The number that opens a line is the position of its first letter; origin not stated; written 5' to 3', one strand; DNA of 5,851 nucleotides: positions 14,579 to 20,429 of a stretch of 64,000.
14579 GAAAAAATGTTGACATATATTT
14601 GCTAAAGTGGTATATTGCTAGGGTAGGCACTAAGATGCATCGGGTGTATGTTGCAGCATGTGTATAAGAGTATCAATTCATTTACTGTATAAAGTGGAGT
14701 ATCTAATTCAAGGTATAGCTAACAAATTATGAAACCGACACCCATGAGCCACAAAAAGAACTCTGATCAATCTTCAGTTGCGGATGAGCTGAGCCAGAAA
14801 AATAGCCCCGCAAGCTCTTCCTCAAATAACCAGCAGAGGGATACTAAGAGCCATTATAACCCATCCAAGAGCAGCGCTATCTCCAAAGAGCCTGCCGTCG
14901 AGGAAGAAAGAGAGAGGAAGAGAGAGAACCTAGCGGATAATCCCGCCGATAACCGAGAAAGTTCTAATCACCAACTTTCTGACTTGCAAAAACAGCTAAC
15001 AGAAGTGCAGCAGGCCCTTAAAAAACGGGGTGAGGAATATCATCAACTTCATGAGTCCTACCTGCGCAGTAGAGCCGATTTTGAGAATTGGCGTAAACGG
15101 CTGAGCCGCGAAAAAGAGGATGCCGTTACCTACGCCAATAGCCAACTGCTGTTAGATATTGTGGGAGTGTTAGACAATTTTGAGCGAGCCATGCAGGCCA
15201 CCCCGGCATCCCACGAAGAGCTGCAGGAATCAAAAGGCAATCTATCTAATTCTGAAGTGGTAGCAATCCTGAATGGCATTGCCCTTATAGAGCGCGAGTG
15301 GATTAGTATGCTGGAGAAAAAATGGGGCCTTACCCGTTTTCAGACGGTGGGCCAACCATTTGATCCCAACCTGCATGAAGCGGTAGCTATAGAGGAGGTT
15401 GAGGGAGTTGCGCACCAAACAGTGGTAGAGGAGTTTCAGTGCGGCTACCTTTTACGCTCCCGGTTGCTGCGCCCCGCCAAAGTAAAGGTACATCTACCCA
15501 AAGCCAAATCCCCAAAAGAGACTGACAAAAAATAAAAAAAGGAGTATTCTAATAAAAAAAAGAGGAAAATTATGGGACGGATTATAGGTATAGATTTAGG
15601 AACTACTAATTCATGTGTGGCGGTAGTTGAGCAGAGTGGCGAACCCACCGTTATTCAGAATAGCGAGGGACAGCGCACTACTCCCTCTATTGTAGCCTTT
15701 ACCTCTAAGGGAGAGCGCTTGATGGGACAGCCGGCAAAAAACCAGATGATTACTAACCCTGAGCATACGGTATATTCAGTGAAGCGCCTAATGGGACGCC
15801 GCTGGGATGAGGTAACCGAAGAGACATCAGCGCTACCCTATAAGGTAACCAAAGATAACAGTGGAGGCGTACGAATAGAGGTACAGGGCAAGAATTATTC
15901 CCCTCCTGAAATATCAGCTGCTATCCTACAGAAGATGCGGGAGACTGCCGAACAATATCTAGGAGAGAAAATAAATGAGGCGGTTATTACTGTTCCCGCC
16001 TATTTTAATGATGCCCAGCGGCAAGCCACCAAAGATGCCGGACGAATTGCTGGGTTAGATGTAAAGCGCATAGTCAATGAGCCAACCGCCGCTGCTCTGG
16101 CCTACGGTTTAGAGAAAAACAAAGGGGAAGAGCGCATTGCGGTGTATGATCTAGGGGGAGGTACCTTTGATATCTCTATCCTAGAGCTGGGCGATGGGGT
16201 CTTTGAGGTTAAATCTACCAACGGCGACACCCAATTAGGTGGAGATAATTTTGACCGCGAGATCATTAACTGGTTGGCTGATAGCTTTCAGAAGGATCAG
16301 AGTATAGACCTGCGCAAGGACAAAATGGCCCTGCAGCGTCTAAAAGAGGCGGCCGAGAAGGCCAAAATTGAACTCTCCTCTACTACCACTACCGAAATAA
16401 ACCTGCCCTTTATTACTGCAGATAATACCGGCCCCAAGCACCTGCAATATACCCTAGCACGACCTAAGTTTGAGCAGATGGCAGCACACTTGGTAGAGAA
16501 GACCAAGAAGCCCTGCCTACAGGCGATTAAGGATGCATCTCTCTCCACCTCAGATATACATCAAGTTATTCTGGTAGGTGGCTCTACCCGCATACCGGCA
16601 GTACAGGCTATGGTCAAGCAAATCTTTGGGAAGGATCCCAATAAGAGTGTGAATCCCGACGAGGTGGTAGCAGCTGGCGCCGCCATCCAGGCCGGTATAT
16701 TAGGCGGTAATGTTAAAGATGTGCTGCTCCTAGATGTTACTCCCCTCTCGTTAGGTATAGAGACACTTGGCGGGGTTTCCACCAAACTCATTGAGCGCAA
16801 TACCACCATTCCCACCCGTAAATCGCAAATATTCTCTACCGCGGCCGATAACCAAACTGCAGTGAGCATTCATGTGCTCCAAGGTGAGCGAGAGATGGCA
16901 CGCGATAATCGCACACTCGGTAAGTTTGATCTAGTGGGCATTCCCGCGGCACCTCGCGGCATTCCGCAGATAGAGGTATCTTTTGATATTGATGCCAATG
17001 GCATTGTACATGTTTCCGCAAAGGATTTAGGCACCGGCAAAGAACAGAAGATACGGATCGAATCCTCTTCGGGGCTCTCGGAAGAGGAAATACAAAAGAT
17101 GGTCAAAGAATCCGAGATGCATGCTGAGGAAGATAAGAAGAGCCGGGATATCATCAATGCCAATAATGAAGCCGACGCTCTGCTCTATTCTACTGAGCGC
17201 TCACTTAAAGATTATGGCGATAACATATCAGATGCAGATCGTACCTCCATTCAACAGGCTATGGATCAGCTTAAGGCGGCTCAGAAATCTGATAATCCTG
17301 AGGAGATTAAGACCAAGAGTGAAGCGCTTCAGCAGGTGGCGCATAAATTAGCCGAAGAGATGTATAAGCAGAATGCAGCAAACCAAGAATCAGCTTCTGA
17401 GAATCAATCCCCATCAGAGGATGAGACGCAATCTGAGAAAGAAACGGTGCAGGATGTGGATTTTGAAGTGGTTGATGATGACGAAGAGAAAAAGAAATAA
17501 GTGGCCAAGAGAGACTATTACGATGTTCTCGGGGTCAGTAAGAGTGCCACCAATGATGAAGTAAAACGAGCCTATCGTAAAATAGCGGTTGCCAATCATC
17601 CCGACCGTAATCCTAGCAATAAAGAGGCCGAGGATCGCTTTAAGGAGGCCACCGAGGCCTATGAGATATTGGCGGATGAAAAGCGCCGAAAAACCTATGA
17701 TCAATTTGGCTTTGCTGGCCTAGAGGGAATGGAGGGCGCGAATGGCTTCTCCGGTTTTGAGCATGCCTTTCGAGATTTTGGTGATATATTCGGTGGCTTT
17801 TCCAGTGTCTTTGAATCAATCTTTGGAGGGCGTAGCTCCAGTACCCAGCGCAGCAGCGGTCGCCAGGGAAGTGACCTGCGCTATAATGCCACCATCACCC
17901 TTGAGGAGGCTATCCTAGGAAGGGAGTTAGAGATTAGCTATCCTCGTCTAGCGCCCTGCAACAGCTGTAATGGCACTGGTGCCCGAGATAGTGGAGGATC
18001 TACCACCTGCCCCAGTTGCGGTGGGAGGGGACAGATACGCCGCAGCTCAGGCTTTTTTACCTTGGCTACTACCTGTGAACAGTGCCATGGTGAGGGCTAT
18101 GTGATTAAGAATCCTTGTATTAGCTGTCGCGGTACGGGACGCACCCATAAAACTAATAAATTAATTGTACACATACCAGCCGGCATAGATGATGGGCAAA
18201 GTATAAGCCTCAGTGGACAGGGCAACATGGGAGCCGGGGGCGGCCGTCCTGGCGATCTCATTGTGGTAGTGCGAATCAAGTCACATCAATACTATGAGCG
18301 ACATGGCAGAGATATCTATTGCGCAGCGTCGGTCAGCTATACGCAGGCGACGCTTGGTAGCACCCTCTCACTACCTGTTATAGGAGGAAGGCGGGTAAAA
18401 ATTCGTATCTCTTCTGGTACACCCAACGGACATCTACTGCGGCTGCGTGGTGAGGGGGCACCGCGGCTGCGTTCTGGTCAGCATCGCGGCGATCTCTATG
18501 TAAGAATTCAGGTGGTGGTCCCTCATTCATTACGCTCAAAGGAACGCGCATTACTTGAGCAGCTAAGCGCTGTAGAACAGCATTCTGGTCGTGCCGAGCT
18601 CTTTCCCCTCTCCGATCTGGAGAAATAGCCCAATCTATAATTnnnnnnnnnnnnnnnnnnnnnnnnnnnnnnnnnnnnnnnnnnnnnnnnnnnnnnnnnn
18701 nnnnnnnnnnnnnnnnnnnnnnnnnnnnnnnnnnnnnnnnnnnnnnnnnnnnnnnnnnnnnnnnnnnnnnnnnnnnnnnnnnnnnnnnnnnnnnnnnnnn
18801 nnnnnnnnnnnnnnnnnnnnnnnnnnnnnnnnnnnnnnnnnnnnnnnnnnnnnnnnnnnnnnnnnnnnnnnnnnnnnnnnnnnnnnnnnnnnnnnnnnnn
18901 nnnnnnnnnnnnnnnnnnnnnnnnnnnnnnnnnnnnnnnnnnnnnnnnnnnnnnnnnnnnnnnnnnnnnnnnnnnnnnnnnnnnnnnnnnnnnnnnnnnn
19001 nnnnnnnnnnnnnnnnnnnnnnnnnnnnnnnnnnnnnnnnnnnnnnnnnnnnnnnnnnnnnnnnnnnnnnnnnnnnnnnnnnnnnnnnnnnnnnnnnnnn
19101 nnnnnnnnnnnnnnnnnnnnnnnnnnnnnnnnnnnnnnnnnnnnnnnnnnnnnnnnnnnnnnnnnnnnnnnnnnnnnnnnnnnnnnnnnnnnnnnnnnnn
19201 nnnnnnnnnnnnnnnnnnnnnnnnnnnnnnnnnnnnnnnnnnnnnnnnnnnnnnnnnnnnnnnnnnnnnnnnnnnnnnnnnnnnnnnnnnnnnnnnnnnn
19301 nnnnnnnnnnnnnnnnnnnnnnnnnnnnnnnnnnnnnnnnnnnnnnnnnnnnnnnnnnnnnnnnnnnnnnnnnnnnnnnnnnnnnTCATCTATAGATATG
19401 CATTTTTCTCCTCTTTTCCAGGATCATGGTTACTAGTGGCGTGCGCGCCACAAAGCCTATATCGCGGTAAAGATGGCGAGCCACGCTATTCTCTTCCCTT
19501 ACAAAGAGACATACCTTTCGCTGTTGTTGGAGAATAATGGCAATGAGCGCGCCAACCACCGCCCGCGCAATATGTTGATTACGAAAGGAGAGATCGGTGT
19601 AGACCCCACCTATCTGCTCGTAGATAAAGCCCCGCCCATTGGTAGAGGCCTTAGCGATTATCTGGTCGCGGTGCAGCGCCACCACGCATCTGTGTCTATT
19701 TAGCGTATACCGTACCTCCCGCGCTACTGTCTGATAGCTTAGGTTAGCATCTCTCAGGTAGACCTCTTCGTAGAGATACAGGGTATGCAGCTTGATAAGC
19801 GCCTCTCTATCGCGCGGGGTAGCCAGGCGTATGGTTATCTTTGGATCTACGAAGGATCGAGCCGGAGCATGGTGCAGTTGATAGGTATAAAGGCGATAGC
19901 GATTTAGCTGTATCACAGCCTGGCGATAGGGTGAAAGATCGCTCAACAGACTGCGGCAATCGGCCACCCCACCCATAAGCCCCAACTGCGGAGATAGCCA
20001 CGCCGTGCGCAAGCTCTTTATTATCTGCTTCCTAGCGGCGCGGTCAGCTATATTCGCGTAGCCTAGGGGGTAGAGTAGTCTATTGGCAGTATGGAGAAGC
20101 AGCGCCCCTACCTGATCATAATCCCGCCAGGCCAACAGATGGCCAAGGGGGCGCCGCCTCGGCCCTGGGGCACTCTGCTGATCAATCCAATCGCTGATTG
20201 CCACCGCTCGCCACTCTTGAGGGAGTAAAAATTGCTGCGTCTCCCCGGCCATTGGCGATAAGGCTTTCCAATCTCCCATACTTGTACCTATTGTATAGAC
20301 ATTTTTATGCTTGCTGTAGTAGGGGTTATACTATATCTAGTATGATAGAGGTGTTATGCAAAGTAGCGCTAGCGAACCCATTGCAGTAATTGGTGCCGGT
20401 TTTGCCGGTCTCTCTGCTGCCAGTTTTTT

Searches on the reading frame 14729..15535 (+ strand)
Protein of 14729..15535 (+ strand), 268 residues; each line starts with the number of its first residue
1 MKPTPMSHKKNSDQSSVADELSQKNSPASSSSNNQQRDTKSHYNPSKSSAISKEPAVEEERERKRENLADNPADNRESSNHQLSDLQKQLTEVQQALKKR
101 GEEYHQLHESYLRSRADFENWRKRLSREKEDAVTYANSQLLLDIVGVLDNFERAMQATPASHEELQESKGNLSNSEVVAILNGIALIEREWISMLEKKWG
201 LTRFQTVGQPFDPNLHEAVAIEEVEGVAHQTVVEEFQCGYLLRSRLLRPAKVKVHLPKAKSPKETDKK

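Call 29: find_related_loci(query=window:14729-15535:+, collection=genome_contigs, flank=10000)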
Query window:14729-15535:+ (268 aa) in genome_contigs; peptide patterns used: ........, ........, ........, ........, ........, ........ (x = any residue, [..] = any of these).
259 stretches matched a pattern; 185 encode a relative of the query (tblastn E <= 1e-3); the best 80 are kept; 80 distinct loci.
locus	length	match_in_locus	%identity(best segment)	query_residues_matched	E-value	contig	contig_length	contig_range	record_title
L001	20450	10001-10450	43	107-265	1e-33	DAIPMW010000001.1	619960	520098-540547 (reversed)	MAG TPA_asm: Hyphomicrobiaceae bacterium isolate CTOTU46456 NODE_4_length_619960_cov_26.592236, whole genome shotgun seq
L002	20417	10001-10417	45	107-254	2e-32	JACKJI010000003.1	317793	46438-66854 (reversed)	MAG: Hyphomicrobiaceae bacterium isolate HK-STAS-PROT-35 HK-STAS-PROT-35_3, whole genome shotgun sequence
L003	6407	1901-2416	39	69-263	3e-32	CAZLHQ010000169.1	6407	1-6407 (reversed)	MAG TPA_asm: uncultured Hyphomicrobiaceae bacterium isolate SRP173033_co1_27 genome assembly, contig: NODE_32321_length_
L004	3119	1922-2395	36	86-254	4e-30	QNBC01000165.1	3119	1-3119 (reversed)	MAG: candidate division TA06 bacterium isolate B35_G9 B35_Guay9_scaffold_76343, whole genome shotgun sequence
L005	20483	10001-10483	37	72-254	8e-30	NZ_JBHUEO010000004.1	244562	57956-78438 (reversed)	Siminovitchia sediminis strain CGMCC 1.12412 GCM70020335_21, whole genome shotgun sequence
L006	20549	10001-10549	37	70-254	3e-29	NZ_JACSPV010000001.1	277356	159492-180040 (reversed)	Bacillus norwichensis strain Sa1BUA2 NODE_1_length_277356_cov_25.190184, whole genome shotgun sequence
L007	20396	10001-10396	41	110-255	1e-28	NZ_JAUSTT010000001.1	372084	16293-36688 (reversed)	Bacillus chungangensis strain DSM 23837 Ga0480524_01, whole genome shotgun sequence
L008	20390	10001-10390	40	111-254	6e-29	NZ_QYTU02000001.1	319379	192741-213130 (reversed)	Siminovitchia fortis strain DSM 16012 Scaffold1, whole genome shotgun sequence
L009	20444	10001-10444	38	93-255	8e-29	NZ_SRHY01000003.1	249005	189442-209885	Lentibacillus salicampi strain ATCC BAA-719 NODE_3_length_249005_cov_110.319317, whole genome shotgun sequence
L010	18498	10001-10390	40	111-254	7e-29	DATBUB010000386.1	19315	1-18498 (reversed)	MAG TPA_asm: Bacillaceae bacterium isolate SMAG_U7472 k141_419406, whole genome shotgun sequence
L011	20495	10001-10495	36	73-254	1e-28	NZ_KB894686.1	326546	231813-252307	Siminovitchia fordii DSM 16014 = CIP 108821 strain DSM 16014 C509DRAFT_scaffold00002.2, whole genome shotgun sequence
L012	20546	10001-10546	34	44-254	1e-28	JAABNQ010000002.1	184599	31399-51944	Bacillus sp. HF117_J1_D NODE_3_length_184599_cov_43.543242, whole genome shotgun sequence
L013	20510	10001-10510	35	56-254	1e-28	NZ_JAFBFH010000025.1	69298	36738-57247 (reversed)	Siminovitchia thermophila strain DSM 105453 Ga0454087_25, whole genome shotgun sequence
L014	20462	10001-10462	37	90-252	3e-28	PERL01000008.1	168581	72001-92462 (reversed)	MAG: Hyphomicrobium sp. isolate DS3.3.23 DS3_1000014_168581, whole genome shotgun sequence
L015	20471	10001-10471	36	77-255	4e-28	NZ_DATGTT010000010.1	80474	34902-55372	MAG: Lentibacillus sp. isolate SMAG_U10510 k141_1280459, whole genome shotgun sequence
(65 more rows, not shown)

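Call 41: find_homologous_proteins(query=window:14729-15535:+, max_evalue=1e-20)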
Query window:14729-15535:+ (268 aa): 1855 proteins with E <= 1e-20 among 6999 candidates; the best 120 are listed.
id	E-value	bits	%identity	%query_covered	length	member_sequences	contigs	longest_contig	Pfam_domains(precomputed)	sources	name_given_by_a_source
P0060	3.7e-164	562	100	98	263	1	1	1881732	PF01025.25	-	-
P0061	1.9e-57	213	53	76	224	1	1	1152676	PF01025.25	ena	-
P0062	1.1e-37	148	48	63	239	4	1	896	PF01025.25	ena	-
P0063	1.2e-37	148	41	85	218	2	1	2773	PF01025.25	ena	-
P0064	2.0e-36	144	45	66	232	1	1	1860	PF01025.25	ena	-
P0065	2.6e-36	144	45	64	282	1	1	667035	PF01025.25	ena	-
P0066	2.8e-36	144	50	58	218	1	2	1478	PF01025.25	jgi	jgi:molecular chaperone GrpE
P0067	3.9e-36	143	43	68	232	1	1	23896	PF01025.25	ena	-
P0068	1.0e-35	142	38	94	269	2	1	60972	PF01025.25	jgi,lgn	-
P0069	1.2e-35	142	44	66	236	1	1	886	PF01025.25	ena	-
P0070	6.3e-35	139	40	73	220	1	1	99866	PF01025.25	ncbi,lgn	-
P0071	1.5e-34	138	46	59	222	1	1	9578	PF01025.25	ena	-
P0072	2.5e-34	137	45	71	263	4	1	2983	PF01025.25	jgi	jgi:molecular chaperone GrpE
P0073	3.8e-34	137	47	57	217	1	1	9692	PF01025.25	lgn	-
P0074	5.8e-33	133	46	58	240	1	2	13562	PF01025.25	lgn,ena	-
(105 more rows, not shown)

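Call 42: find_encoding_contigs(protein=P0061, flank=10000, max_places=2)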
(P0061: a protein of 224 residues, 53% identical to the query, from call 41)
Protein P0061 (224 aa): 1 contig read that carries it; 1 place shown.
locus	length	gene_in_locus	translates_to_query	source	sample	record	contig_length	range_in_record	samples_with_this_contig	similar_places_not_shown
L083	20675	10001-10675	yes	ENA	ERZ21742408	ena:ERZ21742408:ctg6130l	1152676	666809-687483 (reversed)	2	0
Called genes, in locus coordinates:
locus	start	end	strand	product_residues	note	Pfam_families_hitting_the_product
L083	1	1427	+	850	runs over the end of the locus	PF12705:PDDEXK_1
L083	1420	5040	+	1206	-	-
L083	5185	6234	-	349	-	PF04339:FemAB_like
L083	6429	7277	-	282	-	PF01135:PCMT (weak), PF05050:Methyltransf_21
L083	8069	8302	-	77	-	-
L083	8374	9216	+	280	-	-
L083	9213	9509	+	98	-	PF03382:DUF285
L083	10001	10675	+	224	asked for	PF01025:GrpE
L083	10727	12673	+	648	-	PF00012:HSP70, PF06723:MreB_Mbl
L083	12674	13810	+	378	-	PF00226:DnaJ, PF01556:DnaJ_C, PF00684:DnaJ_CXXCXGXG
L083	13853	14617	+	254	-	PF00588:SpoU_methylase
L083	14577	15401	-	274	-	PF00583:Acetyltransf_1, PF08445:FR47, PF13508:Acetyltransf_7 (weak)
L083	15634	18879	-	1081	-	PF25596:CPSase_L_D1, PF02222:ATP-grasp (weak), PF02786:CPSase_L_D2, PF07478:Dala_Dala_lig_C (faint), PF25596:CPSase_L_D1, PF02786:CPSase_L_D2, PF15632:ATPgrasp_Ter (weak), PF02142:MGS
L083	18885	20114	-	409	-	PF22422:MGH1-like_GH, PF01204:Trehalase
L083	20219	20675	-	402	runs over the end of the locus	PF00528:BPD_transp_1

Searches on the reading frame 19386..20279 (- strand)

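Call 70: search_protein_families(library=pfam, proteins=[window:19386-20279:-], max_evalue=0.001)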
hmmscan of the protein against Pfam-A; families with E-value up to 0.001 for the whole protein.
window:19386-20279:- (297 aa): 4 families
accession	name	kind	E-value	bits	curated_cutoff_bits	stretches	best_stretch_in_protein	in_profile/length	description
PF08445.16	FR47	-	1.8e-08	34.7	22.1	1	222-279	23-80/86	FR47-like protein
PF00583.31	Acetyltransf_1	-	5.7e-08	33.5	20.7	1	180-276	14-116/116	Acetyltransferase (GNAT) family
PF13508.13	Acetyltransf_7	-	5.7e-07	30.3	27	1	195-277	2-83/84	Acetyltransferase (GNAT) domain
PF13673.13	Acetyltransf_10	-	0.0005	20.5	23.6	1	193-280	28-111/128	Acetyltransferase (GNAT) domain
